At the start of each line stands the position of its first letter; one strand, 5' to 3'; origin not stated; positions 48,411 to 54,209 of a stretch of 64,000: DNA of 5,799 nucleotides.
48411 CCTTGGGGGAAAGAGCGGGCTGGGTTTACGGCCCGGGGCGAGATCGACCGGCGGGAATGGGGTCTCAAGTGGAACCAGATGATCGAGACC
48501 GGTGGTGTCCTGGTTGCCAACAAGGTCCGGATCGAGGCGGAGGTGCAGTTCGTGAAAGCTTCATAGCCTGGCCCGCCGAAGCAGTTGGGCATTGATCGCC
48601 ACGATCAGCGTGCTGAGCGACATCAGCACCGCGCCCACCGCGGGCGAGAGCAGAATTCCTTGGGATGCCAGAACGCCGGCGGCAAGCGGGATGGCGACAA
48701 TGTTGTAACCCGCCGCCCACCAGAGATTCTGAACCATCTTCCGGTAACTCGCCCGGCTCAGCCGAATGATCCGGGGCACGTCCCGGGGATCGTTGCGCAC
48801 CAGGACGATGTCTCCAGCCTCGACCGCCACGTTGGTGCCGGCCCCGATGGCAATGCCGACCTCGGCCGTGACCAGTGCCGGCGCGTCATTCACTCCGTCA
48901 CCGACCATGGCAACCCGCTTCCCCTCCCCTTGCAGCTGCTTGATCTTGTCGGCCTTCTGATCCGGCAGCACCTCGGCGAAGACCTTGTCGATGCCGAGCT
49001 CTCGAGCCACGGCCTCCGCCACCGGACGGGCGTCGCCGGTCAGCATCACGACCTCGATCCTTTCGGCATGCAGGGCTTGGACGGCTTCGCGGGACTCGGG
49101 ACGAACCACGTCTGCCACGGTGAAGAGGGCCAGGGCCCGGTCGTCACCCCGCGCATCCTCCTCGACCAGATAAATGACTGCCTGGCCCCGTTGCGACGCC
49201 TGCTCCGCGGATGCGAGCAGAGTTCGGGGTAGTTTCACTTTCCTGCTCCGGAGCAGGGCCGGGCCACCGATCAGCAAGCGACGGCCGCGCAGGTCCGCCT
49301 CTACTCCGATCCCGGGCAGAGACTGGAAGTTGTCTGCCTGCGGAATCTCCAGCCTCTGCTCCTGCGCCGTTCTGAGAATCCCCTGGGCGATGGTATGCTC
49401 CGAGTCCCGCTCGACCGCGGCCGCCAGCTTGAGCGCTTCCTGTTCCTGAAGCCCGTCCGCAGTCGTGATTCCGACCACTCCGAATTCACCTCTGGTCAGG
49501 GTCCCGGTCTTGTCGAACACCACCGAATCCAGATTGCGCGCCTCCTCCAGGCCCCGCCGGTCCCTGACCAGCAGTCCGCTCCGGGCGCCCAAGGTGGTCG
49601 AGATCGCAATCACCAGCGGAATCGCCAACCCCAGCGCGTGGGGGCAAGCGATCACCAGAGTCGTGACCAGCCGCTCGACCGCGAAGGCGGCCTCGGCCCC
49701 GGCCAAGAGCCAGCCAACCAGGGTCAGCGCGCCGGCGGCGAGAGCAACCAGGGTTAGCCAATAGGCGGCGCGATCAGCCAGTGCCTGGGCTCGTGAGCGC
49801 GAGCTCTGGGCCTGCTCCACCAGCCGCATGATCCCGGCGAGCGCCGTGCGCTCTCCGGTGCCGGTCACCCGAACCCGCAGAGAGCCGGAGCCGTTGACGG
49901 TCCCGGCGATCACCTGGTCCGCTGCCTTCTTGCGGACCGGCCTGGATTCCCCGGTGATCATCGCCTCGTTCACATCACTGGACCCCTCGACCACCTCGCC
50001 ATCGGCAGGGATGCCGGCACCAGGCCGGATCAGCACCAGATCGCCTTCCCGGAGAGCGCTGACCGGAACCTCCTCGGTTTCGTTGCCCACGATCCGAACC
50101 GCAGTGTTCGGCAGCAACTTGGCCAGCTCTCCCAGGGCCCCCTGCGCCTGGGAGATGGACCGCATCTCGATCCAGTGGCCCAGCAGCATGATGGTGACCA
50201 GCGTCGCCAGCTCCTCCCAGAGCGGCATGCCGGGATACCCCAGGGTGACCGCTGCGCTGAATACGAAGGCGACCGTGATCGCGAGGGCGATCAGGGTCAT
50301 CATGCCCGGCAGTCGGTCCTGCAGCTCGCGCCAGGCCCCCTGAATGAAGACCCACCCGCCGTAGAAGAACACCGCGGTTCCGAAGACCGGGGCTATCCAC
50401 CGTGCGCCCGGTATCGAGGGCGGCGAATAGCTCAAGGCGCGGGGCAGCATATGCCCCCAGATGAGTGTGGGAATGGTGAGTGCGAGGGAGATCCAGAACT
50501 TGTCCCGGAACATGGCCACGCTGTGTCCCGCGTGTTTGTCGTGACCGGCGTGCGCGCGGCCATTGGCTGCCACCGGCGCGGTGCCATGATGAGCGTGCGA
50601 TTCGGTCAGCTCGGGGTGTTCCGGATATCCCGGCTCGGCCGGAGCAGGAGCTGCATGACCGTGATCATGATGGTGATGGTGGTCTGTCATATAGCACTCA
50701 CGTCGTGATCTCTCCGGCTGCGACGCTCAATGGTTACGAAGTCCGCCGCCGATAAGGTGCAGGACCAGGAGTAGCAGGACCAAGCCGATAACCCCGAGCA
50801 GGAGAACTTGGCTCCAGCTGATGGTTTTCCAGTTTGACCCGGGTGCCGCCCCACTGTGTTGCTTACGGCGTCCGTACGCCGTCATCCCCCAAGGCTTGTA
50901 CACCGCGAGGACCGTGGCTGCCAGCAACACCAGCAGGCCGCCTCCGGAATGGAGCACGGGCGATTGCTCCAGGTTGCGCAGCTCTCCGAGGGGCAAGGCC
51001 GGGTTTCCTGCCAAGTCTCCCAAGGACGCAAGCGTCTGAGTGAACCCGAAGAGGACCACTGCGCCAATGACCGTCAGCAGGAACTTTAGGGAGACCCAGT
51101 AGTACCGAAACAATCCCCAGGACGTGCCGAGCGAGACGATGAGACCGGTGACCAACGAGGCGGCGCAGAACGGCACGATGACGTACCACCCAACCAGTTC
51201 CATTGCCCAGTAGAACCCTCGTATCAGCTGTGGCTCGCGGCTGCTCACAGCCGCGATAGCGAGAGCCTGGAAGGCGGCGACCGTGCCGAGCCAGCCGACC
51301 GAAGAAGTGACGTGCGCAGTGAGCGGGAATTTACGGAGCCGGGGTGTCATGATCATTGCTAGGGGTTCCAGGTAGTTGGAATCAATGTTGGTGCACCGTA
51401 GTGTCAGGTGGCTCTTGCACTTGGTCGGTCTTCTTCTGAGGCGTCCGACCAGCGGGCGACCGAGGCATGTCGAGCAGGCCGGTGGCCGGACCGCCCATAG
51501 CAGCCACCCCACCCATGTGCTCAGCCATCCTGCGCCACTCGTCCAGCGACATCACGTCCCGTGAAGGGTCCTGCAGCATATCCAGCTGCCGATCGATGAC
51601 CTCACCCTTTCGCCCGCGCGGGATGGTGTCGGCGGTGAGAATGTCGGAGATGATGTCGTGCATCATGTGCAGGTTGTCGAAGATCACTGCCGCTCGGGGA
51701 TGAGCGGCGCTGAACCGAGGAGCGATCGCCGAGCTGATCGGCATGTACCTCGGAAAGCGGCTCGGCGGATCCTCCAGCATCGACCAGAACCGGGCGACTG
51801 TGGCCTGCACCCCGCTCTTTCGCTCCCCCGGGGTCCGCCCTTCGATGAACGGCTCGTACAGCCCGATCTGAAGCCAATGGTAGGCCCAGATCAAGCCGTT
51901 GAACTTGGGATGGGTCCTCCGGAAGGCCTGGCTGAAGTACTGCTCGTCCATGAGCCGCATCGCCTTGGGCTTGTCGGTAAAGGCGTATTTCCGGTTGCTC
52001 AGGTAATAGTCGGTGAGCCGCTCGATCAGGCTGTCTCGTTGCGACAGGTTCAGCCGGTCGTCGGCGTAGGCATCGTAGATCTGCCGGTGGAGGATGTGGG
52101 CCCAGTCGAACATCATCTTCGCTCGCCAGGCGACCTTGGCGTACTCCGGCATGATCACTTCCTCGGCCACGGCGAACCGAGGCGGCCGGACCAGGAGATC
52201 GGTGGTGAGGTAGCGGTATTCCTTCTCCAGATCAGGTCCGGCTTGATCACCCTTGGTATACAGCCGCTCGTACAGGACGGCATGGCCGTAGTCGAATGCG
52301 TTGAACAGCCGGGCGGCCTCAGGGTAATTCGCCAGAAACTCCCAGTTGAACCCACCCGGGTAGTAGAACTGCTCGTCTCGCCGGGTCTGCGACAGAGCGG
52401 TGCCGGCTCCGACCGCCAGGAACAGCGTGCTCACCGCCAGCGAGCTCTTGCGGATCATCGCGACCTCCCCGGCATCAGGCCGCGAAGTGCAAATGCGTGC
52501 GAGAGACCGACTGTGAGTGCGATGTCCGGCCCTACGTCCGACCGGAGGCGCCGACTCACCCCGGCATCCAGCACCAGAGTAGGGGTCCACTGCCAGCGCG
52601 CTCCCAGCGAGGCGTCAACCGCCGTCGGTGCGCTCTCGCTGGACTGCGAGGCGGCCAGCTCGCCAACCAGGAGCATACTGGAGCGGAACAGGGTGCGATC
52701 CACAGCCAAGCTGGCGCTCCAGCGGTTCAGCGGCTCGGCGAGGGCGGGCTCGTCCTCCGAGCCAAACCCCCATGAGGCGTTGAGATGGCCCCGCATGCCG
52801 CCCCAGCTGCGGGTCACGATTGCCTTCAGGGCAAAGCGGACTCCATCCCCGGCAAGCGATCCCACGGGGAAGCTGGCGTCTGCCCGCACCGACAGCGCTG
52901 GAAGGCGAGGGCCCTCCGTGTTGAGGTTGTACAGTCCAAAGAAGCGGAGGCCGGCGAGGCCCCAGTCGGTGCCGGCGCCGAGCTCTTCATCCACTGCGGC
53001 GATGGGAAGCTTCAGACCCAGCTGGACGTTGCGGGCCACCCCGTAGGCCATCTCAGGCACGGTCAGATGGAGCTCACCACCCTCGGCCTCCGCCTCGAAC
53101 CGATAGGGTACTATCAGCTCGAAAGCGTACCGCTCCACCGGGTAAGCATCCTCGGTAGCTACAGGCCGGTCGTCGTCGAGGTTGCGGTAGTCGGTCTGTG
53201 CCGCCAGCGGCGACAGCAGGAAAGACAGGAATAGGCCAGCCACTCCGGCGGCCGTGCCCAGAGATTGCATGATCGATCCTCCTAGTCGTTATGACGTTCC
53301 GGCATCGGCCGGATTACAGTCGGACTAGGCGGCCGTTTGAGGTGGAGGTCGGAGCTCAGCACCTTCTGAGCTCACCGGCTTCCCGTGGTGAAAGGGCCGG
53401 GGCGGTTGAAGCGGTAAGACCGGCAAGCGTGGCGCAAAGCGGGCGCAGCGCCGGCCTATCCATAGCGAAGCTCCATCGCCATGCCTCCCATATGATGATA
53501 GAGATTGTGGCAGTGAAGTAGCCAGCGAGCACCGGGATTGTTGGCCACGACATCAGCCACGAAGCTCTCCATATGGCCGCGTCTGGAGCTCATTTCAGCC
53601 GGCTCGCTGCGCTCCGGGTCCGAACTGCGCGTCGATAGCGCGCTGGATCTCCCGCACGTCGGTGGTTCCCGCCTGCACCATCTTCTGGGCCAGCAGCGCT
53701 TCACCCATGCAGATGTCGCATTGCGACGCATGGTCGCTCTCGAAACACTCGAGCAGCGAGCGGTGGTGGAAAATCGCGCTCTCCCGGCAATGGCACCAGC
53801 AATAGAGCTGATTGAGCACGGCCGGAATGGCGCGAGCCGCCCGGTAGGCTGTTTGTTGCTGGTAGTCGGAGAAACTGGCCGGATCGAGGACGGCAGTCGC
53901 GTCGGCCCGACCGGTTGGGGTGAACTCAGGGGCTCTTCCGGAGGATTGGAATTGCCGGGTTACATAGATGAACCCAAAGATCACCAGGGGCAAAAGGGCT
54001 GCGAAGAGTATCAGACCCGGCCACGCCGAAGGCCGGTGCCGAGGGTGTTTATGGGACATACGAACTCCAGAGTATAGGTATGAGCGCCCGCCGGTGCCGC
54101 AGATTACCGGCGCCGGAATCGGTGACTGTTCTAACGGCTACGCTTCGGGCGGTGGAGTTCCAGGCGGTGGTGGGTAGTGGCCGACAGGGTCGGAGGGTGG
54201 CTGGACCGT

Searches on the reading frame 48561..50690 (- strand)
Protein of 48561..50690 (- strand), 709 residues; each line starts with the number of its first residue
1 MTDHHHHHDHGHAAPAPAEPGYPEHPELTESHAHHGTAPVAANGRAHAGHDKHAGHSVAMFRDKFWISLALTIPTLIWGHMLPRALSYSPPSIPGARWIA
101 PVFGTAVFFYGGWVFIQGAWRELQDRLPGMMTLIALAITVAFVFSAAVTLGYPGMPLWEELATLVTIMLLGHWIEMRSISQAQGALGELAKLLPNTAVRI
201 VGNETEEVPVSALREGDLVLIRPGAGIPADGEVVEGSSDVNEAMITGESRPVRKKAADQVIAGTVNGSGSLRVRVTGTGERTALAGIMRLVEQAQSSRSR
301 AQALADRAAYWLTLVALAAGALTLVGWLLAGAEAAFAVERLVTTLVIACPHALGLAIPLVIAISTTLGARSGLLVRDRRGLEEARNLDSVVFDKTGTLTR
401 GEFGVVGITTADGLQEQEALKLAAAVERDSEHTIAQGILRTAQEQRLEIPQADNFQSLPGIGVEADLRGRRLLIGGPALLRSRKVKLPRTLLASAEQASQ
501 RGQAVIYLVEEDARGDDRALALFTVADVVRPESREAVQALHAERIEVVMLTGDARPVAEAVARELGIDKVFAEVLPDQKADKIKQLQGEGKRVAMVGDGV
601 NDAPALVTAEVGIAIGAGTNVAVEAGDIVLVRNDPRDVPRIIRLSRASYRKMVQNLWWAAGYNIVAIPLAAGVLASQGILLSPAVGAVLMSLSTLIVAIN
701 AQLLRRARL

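Call 19: search_protein_families(library=pfam, proteins=[window:48561-50690:-], max_evalue=0.001)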
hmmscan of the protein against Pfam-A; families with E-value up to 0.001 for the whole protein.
window:48561-50690:- (709 aa): 4 families
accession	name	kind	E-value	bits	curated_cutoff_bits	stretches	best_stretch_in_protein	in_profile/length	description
PF00122.25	E1-E2_ATPase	-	4.6e-52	176.6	28.1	1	191-370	1-180/181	E1-E2 ATPase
PF00702.32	Hydrolase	-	2.6e-34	119.7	26.4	1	388-607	2-188/191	haloacid dehalogenase-like hydrolase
PF12710.13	HAD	-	5.6e-08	33.9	27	1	518-606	75-188/189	haloacid dehalogenase-like hydrolase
PF08282.18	Hydrolase_3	-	0.00018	21.7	20.9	0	584-634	197-247/255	haloacid dehalogenase-like hydrolase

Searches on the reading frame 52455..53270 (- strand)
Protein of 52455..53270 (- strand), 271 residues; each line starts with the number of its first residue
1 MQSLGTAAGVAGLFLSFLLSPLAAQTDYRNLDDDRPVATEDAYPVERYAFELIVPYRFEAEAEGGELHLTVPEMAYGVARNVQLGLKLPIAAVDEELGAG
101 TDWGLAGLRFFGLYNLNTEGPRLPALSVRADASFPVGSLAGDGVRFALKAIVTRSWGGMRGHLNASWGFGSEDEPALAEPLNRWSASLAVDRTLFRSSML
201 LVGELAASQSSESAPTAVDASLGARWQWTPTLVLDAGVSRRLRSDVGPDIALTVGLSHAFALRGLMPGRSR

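Call 19: search_protein_families(library=pfam, proteins=[window:52455-53270:-], max_evalue=0.001)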
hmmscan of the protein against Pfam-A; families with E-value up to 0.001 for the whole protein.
window:52455-53270:- (271 aa): 1 family
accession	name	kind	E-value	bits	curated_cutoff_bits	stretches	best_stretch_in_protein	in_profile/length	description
PF13557.12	Phenol_MetA_deg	-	0.00028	21.5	22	1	85-242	43-225/242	Putative MetA-pathway of phenol degradation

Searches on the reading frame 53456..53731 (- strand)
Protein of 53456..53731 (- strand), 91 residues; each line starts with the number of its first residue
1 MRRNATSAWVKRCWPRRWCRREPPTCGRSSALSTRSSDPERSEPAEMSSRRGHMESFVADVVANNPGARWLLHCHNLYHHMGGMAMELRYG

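Call 49: search_protein_families(library=pfam, proteins=[window:53456-53731:-], max_evalue=0.001)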
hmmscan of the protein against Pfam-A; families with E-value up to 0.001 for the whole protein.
window:53456-53731:- (91 aa): 1 family
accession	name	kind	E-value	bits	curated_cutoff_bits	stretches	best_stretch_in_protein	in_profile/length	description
PF07731.20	Cu-oxidase_2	-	6.3e-08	32.9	20.4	1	55-89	99-132/137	Multicopper oxidase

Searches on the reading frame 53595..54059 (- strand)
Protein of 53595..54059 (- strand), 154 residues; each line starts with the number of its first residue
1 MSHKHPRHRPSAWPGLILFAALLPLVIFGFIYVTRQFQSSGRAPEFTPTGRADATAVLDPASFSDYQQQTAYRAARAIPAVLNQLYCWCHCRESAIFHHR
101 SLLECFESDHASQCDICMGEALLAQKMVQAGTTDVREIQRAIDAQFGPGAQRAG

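Call 5: search_protein_families(library=pfam, proteins=[window:53595-54059:-], max_evalue=0.01)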
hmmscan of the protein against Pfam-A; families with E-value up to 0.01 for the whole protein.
window:53595-54059:- (154 aa): 1 family
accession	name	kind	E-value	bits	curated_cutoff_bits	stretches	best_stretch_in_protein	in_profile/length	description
PF13798.11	PCYCGC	-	2.3e-08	34.5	25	1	67-149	53-143/153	Protein of unknown function with PCYCGC motif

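Call 6: search_protein_families(library=ncbifam, proteins=[window:53595-54059:-], max_evalue=0.1)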
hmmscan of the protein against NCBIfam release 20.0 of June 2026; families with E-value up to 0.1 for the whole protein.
window:53595-54059:- (154 aa): 7 families
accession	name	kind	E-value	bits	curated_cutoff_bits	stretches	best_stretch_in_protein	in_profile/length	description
NF041379.1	OS_HP4_CYCXC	equivalog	2.5e-30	104.4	90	1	56-146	3-89/90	CYCXC family (seleno)protein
NF007204.0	PRK09625.1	equivalog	0.011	15.8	125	1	82-118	62-98/133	pyruvate flavodoxin oxidoreductase subunit delta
NF040684.1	PorD_Arch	equivalog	0.012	15.7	120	1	85-120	38-73/85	pyruvate synthase subunit PorD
NF007203.0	PRK09624.1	equivalog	0.028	14.6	171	1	85-122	57-94/105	pyuvate ferredoxin oxidoreductase subunit delta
TIGR02179.1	PorD_KorD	subfamily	0.036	14.2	60.05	1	86-120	32-66/78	2-oxoacid:acceptor oxidoreductase, delta subunit, pyruvate/2-ketoisovalerate family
NF007202.0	PRK09623.1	equivalog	0.05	13.9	166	1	85-121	57-93/105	3-methyl-2-oxobutanoate dehydrogenase subunit delta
NF052375.1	antisigma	equivalog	0.073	13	100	0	4-45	76-116/217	anti-sigma factor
